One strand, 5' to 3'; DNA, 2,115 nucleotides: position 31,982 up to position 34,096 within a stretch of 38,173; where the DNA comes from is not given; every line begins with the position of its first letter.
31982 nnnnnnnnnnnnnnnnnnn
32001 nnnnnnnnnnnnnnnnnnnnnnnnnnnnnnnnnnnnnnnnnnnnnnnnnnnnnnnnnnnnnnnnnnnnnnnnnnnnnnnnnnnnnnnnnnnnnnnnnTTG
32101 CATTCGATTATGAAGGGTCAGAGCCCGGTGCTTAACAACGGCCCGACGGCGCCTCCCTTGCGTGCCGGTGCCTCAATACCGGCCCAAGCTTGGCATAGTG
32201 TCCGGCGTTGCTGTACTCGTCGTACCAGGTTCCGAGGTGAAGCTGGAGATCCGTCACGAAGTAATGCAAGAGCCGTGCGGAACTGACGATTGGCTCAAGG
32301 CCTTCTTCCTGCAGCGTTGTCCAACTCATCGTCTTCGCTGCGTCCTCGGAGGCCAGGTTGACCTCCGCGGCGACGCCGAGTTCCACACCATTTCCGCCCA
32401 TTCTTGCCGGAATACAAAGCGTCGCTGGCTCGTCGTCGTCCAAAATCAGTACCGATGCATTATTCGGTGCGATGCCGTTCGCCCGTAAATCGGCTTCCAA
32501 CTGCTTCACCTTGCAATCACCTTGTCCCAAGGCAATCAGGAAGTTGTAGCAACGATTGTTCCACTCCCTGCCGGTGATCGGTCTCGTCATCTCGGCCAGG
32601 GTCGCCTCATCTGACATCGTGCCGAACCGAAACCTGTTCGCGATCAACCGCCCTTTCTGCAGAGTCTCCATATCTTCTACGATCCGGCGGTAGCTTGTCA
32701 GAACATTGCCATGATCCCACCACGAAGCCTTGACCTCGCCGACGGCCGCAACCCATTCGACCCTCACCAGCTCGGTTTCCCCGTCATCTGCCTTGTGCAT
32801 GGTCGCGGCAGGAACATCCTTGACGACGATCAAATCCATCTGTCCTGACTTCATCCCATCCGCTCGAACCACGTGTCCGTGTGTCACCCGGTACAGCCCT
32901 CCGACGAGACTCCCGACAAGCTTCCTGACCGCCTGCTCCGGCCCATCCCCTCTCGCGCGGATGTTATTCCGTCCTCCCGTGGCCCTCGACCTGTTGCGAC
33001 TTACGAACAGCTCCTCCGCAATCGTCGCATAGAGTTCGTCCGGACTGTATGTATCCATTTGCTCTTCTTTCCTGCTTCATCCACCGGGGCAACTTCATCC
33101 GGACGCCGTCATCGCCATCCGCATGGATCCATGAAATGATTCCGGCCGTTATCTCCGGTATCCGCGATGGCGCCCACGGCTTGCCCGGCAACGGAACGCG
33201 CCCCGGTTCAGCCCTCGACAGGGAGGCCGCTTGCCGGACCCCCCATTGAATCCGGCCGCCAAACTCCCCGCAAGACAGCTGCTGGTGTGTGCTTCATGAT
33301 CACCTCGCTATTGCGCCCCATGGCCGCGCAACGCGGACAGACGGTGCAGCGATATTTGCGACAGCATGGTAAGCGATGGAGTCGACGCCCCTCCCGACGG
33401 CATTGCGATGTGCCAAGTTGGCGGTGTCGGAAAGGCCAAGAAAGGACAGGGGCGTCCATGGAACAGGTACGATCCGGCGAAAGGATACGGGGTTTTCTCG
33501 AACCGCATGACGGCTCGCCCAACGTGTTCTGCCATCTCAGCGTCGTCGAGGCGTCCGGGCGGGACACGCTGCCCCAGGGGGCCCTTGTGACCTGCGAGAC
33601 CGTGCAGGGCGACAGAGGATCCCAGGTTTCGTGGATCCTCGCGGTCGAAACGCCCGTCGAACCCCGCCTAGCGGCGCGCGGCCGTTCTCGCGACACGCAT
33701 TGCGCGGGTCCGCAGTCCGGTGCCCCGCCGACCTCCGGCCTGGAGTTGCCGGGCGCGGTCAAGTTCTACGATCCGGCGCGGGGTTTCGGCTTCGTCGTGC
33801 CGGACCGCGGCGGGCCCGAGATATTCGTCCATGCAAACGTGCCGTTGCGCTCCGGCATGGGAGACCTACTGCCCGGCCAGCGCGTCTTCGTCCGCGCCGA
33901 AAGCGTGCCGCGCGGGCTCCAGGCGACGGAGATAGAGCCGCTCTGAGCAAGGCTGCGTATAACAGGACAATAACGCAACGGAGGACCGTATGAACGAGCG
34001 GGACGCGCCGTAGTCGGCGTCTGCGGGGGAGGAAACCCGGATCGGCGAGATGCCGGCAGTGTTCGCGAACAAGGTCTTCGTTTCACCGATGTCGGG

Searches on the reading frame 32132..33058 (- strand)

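Call 14: search_protein_families(library=pfam, proteins=[window:32132-33058:-], max_evalue=0.01)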
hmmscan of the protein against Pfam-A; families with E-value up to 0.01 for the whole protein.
window:32132-33058:- (308 aa): 1 family
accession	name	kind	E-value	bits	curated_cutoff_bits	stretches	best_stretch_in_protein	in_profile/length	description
PF20247.3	DUF6602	-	2.4e-11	43.9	27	1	31-113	8-86/104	Domain of unknown function (DUF6602)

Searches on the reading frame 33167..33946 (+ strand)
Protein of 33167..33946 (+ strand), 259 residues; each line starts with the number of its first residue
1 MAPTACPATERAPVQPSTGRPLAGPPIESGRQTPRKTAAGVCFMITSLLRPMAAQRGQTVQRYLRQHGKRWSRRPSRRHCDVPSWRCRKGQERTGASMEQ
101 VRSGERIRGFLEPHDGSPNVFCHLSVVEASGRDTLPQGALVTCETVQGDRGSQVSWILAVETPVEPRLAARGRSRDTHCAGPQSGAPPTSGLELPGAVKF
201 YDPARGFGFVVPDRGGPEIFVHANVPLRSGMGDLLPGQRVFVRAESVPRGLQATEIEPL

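Call 100: search_protein_families(library=pfam, proteins=[window:33167-33946:+], max_evalue=0.001)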
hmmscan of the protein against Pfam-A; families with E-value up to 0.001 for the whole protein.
window:33167-33946:+ (259 aa): 2 families
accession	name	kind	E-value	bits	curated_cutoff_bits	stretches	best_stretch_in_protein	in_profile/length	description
PF00313.28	CSD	-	1.1e-16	60.9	27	2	196-257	3-64/66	'Cold-shock' DNA-binding domain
PF08206.17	OB_RNB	-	0.00025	21.1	24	0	204-247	7-45/58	Ribonuclease B OB domain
